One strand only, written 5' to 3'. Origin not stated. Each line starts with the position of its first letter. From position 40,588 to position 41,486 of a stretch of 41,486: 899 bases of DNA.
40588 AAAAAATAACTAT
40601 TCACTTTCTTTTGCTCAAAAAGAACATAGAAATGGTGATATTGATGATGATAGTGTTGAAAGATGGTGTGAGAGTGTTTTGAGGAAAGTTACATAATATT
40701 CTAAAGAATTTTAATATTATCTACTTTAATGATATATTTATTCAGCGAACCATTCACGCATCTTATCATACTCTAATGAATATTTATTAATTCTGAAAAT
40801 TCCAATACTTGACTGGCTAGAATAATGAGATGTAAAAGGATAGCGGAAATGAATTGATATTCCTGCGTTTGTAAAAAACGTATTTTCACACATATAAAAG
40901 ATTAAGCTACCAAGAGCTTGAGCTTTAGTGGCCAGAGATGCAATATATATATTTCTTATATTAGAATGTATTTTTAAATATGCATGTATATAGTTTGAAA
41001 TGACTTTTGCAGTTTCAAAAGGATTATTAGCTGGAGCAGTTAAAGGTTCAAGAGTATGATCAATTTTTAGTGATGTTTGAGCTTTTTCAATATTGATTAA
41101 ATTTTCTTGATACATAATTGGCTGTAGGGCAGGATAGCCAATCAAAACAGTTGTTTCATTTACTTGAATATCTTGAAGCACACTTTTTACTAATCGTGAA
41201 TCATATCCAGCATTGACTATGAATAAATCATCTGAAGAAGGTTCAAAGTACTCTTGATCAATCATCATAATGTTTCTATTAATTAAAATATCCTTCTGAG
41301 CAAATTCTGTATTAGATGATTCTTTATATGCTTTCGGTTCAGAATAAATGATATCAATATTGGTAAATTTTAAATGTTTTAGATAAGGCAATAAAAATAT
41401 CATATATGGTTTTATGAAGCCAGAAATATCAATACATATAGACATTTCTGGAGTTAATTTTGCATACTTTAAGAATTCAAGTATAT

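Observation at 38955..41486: AT-rich island begins exactly at the argJ stop codon and runs off the window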

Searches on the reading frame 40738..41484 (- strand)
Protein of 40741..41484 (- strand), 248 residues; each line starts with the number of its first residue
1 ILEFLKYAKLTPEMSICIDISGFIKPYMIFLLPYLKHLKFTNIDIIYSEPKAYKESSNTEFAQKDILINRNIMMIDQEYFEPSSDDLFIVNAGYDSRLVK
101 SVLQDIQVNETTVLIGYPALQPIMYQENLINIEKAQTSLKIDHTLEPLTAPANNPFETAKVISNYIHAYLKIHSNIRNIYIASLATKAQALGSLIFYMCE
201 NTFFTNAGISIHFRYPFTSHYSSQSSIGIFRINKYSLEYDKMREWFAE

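Call 3: search_protein_families(library=pfam, proteins=[window:40738-41445:-], max_evalue=0.1)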
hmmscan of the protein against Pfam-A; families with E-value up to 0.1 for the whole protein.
window:40738-41445:- (235 aa): 0 families

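Call 4: search_protein_families(library=padloc, proteins=[window:40738-41445:-], max_evalue=0.1)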
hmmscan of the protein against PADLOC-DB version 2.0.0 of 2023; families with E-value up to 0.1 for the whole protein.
window:40738-41445:- (235 aa): 7 families
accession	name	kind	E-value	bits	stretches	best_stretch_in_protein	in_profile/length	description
PDLC01914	CARF6--CARF_CARF_CARF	-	4.3e-63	211.5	1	2-226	96-310/311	-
PDLC01922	CARF6--CARF_CARF_CARF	-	5.7e-22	76.5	1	3-215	95-286/295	-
PDLC01920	CARF6--CARF_CARF_CARF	-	4.1e-14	50.7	1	9-203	88-276/297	-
PDLC01911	CARF6--CARF_CARF_CARF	-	1.7e-08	32.3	1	3-186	118-289/325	-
PDLC01913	CARF6--CARF_CARF_CARF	-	6.9e-07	26.8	1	3-186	89-270/305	-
PDLC01923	CARF6--CARF_CARF_CARF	-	0.00019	18.6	1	2-123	108-223/299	-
PDLC01915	CARF6--CARF_CARF_CARF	-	0.00041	17.9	1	2-181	92-257/297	-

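Call 11: search_protein_families(library=ncbifam, proteins=[window:40741-41484:-], max_evalue=0.1)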
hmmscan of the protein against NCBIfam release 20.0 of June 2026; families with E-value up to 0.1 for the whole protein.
window:40741-41484:- (248 aa): 2 families
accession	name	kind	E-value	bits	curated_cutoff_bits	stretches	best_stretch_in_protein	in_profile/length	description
NF009853.0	PRK13320.1-5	equivalog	0.023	14.2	287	1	160-234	31-100/243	type III pantothenate kinase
NF009849.0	PRK13320.1-1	equivalog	0.051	12.9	354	0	152-232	37-115/267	type III pantothenate kinase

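Call 37: find_homologous_proteins(query=window:40741-41484:-, max_evalue=0.001)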
Query window:40741-41484:- (248 aa): 74 proteins with E <= 0.001 among 288 candidates.
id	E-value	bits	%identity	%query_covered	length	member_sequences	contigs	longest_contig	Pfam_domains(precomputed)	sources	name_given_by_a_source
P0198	2.6e-115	402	74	99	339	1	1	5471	-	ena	-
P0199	3.5e-68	248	53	92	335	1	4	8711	-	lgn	-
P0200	4.3e-68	247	53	92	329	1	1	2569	-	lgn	-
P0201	2.6e-66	242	51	92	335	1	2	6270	-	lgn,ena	-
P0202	3.9e-66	241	49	92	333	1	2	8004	-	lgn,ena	-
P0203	1.8e-65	239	50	91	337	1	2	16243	-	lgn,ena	-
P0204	4.4e-65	238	50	92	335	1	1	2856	-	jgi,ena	-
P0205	1.3e-64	236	48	94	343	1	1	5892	-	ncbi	-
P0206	2.5e-64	235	49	90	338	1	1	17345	-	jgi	jgi:hypothetical protein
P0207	2.5e-63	232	48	95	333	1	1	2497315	-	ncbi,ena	-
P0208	4.1e-62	228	51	91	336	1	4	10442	-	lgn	-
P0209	5.4e-62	228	49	96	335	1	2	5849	-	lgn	-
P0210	1.6e-61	226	48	91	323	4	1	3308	-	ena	-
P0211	4.5e-61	225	44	93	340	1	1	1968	-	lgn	-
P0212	8.7e-61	224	49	91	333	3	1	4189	-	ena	-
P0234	3.4e-51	192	47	91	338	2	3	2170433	-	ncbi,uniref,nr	ncbi:hypothetical protein [Aliarcobacter butzleri]|uniref:hypothetical protein n=1 Tax=Aliarcobacter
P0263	7.3e-23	99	33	91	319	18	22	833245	-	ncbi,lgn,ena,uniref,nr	ncbi:hypothetical protein PTT44_07395 [Acinetobacter sp. Gutcm_16]|uniref:hypothetical protein n=1 T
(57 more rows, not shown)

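Call 38: find_encoding_contigs(protein=P0198, flank=10000, max_places=2)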
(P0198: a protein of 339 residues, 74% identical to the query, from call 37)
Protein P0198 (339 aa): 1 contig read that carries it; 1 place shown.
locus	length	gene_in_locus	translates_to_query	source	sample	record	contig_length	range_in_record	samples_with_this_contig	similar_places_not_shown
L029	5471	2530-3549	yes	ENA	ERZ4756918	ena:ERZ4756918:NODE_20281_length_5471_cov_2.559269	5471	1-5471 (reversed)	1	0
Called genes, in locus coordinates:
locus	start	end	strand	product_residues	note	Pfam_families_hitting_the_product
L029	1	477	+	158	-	?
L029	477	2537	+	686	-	PF24389:ORC-CDC6-like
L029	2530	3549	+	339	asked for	-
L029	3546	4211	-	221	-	PF00697:PRAI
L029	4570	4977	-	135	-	PF15731:MqsA_antitoxin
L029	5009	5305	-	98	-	PF15723:MqsR_toxin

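Call 39: find_encoding_contigs(protein=P0207, flank=10000, max_places=2)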
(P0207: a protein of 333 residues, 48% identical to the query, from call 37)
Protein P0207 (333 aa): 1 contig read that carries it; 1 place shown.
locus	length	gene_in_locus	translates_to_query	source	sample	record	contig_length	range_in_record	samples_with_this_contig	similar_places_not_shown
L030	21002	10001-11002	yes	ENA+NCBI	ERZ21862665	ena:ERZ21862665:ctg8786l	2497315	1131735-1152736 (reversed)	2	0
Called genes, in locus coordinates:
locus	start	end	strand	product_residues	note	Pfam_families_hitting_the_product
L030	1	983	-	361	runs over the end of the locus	PF02405:MlaE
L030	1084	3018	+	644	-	PF01134:GIDA, PF07992:Pyr_redox_2 (weak), PF12831:FAD_oxidored, PF13738:Pyr_redox_3 (faint), PF21680:GIDA_C_1st, PF13932:SAM_GIDA_C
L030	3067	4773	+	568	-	-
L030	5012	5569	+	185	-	PF03372:Exo_endo_phos, PF14529:Exo_endo_phos_2 (weak)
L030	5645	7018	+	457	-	PF01555:N6_N4_Mtase, PF01170:UPF0020 (weak), PF02086:MethyltransfD12 (weak), PF03602:Cons_hypoth95 (faint), PF13847:Methyltransf_31 (faint), PF01555:N6_N4_Mtase (weak)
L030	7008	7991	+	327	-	PF24390:PRTase-CE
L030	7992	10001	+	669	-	PF24389:ORC-CDC6-like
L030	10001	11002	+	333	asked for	-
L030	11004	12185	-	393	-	PF06527:TniQ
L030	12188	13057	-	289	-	PF05621:TniB, PF01637:ATPase_2 (weak), PF13401:AAA_22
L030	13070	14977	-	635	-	PF00665:rve (weak), PF09299:Mu-transpos_C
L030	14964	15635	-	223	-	PF08722:Tn7_TnsA-like_N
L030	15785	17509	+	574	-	PF03235:GmrSD_N, PF07510:GmrSD_C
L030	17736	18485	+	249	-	-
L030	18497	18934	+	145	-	-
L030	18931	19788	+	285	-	-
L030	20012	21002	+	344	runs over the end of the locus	-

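Call 41: search_protein_families(library=padloc, proteins=[L030:3067-4773:+, L030:5012-5569:+, L030:5645-7018:+, L030:7008-7991:+, L030:7992-10001:+, L030:10001-11002:+, L029:477-2537:+, L029:1-477:+], max_evalue=0.001)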
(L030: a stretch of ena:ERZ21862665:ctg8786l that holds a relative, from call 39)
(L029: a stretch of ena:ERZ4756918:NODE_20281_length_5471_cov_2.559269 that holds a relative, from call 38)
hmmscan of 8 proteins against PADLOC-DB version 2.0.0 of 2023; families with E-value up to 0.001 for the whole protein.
L030:3067-4773:+ (568 aa): 0 families

L030:5012-5569:+ (185 aa): 0 families

L030:5645-7018:+ (457 aa): 39 families (the best 25 are shown)
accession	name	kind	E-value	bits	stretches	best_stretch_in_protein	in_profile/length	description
PDLC03322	MTase_II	-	6.6e-52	174.9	1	40-454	29-443/446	Type II methyltransferase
PDLC03362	MTase_II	-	1.5e-37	127.5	1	42-454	38-437/438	Type II methyltransferase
PDLC03239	MTase_II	-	3.9e-35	119.4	2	46-341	64-346/442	Type II methyltransferase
PDLC03364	MTase_II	-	3.8e-25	86.7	1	45-344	30-298/380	Type II methyltransferase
PDLC03224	MTase_II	-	2.8e-23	80.6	1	73-454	92-481/481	Type II methyltransferase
PDLC03377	MTase_II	-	5.6e-23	79.3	1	47-433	95-488/504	Type II methyltransferase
PDLC03353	MTase_II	-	3.4e-22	77.2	2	26-113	160-247/260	Type II methyltransferase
PDLC03380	MTase_II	-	3.9e-21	73.7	1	42-329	26-305/393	Type II methyltransferase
PDLC03369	MTase_II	-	2.1e-19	67.6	2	47-141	114-206/532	Type II methyltransferase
PDLC03325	MTase_II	-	8.3e-19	65.6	1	43-131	60-148/426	Type II methyltransferase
PDLC03249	MTase_II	-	2.7e-18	64.1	1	44-199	101-269/541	Type II methyltransferase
PDLC03350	MTase_II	-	3.9e-18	63.9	2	47-125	228-301/312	Type II methyltransferase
PDLC03376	MTase_II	-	4.4e-14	50.9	2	70-109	52-91/249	Type II methyltransferase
PDLC03387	MTase_II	-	6.7e-14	49.7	1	71-114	230-273/289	Type II methyltransferase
PDLC03371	MTase_II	-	2.7e-13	48.1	2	70-118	206-254/260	Type II methyltransferase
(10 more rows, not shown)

L030:7008-7991:+ (327 aa): 5 families
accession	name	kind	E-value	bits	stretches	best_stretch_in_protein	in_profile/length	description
PDLC02935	PRTase_III-A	-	6.7e-36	122.1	1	16-318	25-263/290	-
PDLC02934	PRTase_III-A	-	7.9e-31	105.3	1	14-320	9-265/393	-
PDLC02933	PRTase_III-A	-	2.9e-11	41.6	1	29-314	11-256/368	-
PDLC02931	PRTase_III-A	-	1.9e-10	38.8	1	23-314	20-267/267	-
PDLC02932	PRTase_III-A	-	1.8e-08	32.2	1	120-308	90-260/271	-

L030:7992-10001:+ (669 aa): 2 families
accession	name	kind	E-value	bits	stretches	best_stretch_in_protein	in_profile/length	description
PDLC01925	CARF6--CARF_STK_AAA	-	5.9e-08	28.9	1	44-235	335-515/1187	-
PDLC04140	mad8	-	0.00023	18.8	0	43-329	27-151/314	mads_8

L030:10001-11002:+ (333 aa): 6 families
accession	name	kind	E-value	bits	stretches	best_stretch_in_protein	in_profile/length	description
PDLC01914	CARF6--CARF_CARF_CARF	-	2.2e-89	297.9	1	4-325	3-310/311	-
PDLC01922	CARF6--CARF_CARF_CARF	-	7.5e-25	85.9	1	24-314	13-286/295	-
PDLC01920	CARF6--CARF_CARF_CARF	-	1.9e-16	58.3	1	80-288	62-267/297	-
PDLC01917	CARF6--CARF_CARF_CARF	-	4.7e-11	40.5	1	70-287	65-273/308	-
PDLC01923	CARF6--CARF_CARF_CARF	-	9.2e-10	36.1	1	65-314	73-294/299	-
PDLC01910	CARF6--CARF_CARF_CARF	-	0.00096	16.4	0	183-309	207-325/348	-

L029:477-2537:+ (686 aa): 0 families

L029:1-477:+ (158 aa): 5 families
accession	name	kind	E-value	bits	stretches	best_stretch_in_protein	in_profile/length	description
PDLC02935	PRTase_III-A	-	2.9e-22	77.3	1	1-151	134-261/290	-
PDLC02934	PRTase_III-A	-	1.7e-20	71.3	1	1-152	129-262/393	-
PDLC02933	PRTase_III-A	-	8.1e-10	36.8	1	2-149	132-256/368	-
PDLC02931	PRTase_III-A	-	2.6e-09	35.1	1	2-149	143-267/267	-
PDLC02932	PRTase_III-A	-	9.5e-09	33.2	1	1-141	133-258/271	-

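Call 61: search_protein_families(library=pfam, proteins=[L030:7008-7991:+, L030:7992-10001:+, P0207, P0198], max_evalue=0.01)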
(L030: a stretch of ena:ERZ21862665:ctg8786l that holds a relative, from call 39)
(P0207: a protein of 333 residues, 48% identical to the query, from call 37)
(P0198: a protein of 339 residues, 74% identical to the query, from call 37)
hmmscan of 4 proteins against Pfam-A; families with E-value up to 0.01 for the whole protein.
L030:7008-7991:+ (327 aa): 1 family
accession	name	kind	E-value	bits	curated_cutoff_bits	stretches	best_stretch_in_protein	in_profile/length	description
PF24390.1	PRTase-CE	-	8.9e-54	183.5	27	1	31-314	1-253/253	PRTase-CE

L030:7992-10001:+ (669 aa): 3 families
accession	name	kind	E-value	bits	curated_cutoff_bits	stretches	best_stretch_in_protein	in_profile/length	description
PF24389.1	ORC-CDC6-like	-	7.6e-81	273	27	1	3-615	1-567/571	ORC-CDC6-like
PF01637.24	ATPase_2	-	0.0023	18.2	33.2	0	303-438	50-173/225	ATPase domain predominantly from Archaea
PF07583.16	PSCyt2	-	0.0085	16.5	29.8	0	235-335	46-145/209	Protein of unknown function (DUF1549)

P0207 (333 aa): 0 families

P0198 (339 aa): 0 families

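Call 67: search_solved_structures(query=A2, max_evalue=1)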
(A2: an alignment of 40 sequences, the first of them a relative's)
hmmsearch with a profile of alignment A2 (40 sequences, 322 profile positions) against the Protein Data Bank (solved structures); distinct sequences matched with E-value up to 1: 0.

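Call 75: predict_structure(alignment_id=A2)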
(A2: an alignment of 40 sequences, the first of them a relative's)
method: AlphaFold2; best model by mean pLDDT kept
length: 339 residues; sequences in the alignment: 40
mean_pLDDT: 90.3   pTM: 0.92
mean pLDDT of the five models: 90.3, 90.0, 89.9, 89.7, 89.1
residues with pLDDT >= 90: 228; 70-90: 100; 50-70: 9; < 50: 2
segments of 3 or more residues with pLDDT < 50: none
pLDDT, mean of each block of 10 residues (from residue 1): 70 91 83 96 92 95 92 90 80 95 97 97 98 97 82 75 89 93 90 91 93 76 84 79 95 97 96 96 98 95 96 89 94 91
secondary structure, 60 per line:
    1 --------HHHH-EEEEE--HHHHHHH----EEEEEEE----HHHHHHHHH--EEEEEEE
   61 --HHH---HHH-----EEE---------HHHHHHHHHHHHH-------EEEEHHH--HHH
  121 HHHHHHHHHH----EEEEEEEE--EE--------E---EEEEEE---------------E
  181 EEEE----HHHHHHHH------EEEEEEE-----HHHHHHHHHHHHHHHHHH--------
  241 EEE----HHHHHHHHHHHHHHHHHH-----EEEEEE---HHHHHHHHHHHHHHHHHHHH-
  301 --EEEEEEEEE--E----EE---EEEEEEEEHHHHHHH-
elements in order: H9-12 E14-18 H21-27 E32-38 H43-51 E54-60 E77-79 H89-101 E109-112 H118-130 E135-142 E159-164 E180-184 H189-196 E203-209 H215-232 E241-243 H248-265 E271-276 H280-299 E303-311 E324-331 H332-338

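Call 77: fold_search(model_id=the predicted structure, library=pdb)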
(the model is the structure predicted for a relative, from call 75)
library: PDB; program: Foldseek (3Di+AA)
matches with E <= 10: 1518; with E <= 0.001: 4
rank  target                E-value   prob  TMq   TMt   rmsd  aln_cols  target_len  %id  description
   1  8t64_D                4.5e-04  1.00  0.27  0.58   3.5       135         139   12  Apo Cam1(42-206) (released 2024-01-10)
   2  8t66_A                6.4e-04  1.00  0.27  0.51  11.3       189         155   10  cA6 bound Cam1 (released 2024-01-10)
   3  8jh1_B                7.3e-04  1.00  0.30  0.23   7.6       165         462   13  Crystal Structure of the Csm6 Y161A mutant from Thermus thermophilus HB8 in complex with cyclic-tetraadenylate (cA4) (released 2023-12-13)
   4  8tl0_D                9.3e-04  0.98  0.37  0.28  11.7       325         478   10  Structure of activated SAVED-CHAT filament (released 2024-03-06)
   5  6npj_B                1.2e-03  0.60  0.23  0.21  18.7       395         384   13  Structure of the NKCC1 CTD (released 2019-07-31)
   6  8t65_A                1.6e-03  1.00  0.27  0.55  10.2       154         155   12  cA4 bound Cam1 (released 2024-01-10)
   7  8tl0_K                1.6e-03  0.96  0.36  0.42  11.2       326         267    9  Structure of activated SAVED-CHAT filament (released 2024-03-06)
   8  8t64_A                1.7e-03  1.00  0.26  0.58   4.7       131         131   11  Apo Cam1(42-206) (released 2024-01-10)
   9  8t66_B                1.8e-03  1.00  0.28  0.54  10.0       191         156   10  cA6 bound Cam1 (released 2024-01-10)
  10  5fsh_B                2.0e-03  1.00  0.30  0.23   3.6       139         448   13  Crystal structure of Thermus thermophilus Csm6 (released 2016-01-27)
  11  9wq3_B                2.0e-03  0.80  0.27  0.27  11.5       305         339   12  Structure of 3TM-SAVED Filament bound to 2'3'-cGAMP (released 2026-04-01)
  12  8t64_B                2.2e-03  1.00  0.27  0.62   3.5       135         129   12  Apo Cam1(42-206) (released 2024-01-10)
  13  5fsh_A                2.8e-03  1.00  0.31  0.23   7.7       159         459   13  Crystal structure of Thermus thermophilus Csm6 (released 2016-01-27)
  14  8tl0_C                2.8e-03  0.94  0.36  0.28  11.1       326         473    8  Structure of activated SAVED-CHAT filament (released 2024-03-06)
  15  6ulw_B                2.8e-03  0.38  0.21  0.08  20.1       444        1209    8  Adenylation, ketoreductase, and pseudo Asub multidomain structure of a keto acid-selecting NRPS module (released 2020-02-19)
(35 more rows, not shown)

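Call 79: find_encoding_contigs(protein=P0234, flank=10000, max_places=3)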
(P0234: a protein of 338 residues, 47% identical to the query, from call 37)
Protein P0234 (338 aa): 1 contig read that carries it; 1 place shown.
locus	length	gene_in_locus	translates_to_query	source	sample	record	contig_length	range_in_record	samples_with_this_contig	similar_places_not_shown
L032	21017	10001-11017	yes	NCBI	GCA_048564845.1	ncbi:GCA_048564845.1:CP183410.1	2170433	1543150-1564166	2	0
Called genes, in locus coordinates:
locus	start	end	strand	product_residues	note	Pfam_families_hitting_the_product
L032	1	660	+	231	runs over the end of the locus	-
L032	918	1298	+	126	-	-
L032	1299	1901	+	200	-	PF02661:Fic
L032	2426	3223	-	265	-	-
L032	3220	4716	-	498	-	PF13175:AAA_15 (weak), PF00005:ABC_tran (faint), PF13304:AAA_21, PF13175:AAA_15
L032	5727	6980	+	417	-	PF13356:Arm-DNA-bind_3, PF14659:Phage_int_SAM_3, PF22022:Phage_int_M, PF00589:Phage_integrase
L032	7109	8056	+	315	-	PF24390:PRTase-CE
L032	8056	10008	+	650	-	PF24389:ORC-CDC6-like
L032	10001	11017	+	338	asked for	-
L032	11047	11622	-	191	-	PF00589:Phage_integrase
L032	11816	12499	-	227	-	PF01936:NYN, PF12872:OST-HTH (faint)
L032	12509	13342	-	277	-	PF04055:Radical_SAM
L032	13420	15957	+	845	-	PF13606:Ank_3 (faint), PF00023:Ank (faint), PF12796:Ank_2 (weak), PF13637:Ank_4 (faint), PF13857:Ank_5 (faint)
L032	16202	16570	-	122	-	-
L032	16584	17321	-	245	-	PF03734:YkuD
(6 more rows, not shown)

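Call 80: find_encoding_contigs(protein=P0263, flank=8000, max_places=3)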
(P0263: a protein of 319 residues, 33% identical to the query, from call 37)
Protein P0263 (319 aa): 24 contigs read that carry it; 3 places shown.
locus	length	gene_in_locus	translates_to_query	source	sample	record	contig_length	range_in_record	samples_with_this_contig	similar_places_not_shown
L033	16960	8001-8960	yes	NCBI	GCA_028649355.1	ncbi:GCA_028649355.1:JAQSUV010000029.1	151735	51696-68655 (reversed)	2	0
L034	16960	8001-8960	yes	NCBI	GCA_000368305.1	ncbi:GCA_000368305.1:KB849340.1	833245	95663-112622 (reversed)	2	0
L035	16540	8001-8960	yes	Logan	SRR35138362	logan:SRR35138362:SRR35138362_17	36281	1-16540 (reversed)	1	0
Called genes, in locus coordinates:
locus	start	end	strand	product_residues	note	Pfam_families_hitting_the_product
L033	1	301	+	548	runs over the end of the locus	PF05621:TniB, PF13401:AAA_22, PF11426:Tn7_TnsC_Int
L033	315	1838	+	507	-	PF06527:TniQ, PF15978:TnsD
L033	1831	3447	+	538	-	PF18623:TnsE_C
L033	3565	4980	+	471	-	PF01555:N6_N4_Mtase (weak), PF01170:UPF0020 (faint)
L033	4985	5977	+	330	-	PF24390:PRTase-CE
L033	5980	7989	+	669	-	PF24389:ORC-CDC6-like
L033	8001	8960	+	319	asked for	-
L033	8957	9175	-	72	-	PF13560:HTH_31, PF12844:HTH_19, PF01381:HTH_3, PF13443:HTH_26 (weak)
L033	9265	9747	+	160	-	-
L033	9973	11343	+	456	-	PF02878:PGM_PMM_I, PF02879:PGM_PMM_II, PF02880:PGM_PMM_III, PF00408:PGM_PMM_IV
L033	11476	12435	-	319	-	PF00106:adh_short, PF01073:3Beta_HSD, PF01370:Epimerase, PF02719:Polysacc_synt_2, PF04321:RmlD_sub_bind, PF08659:KR, PF13460:NAD_binding_10, PF16363:GDP_Man_Dehyd, +2 more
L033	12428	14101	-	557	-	PF00342:PGI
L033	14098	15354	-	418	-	PF00984:UDPG_MGDP_dh, PF03720:UDPG_MGDP_dh_C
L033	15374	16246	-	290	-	PF00483:NTP_transferase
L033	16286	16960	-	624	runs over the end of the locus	PF13727:CoA_binding_3, PF00106:adh_short (faint), PF01073:3Beta_HSD, PF01370:Epimerase, PF02719:Polysacc_synt_2, PF04321:RmlD_sub_bind, PF16363:GDP_Man_Dehyd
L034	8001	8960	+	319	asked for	-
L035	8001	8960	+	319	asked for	-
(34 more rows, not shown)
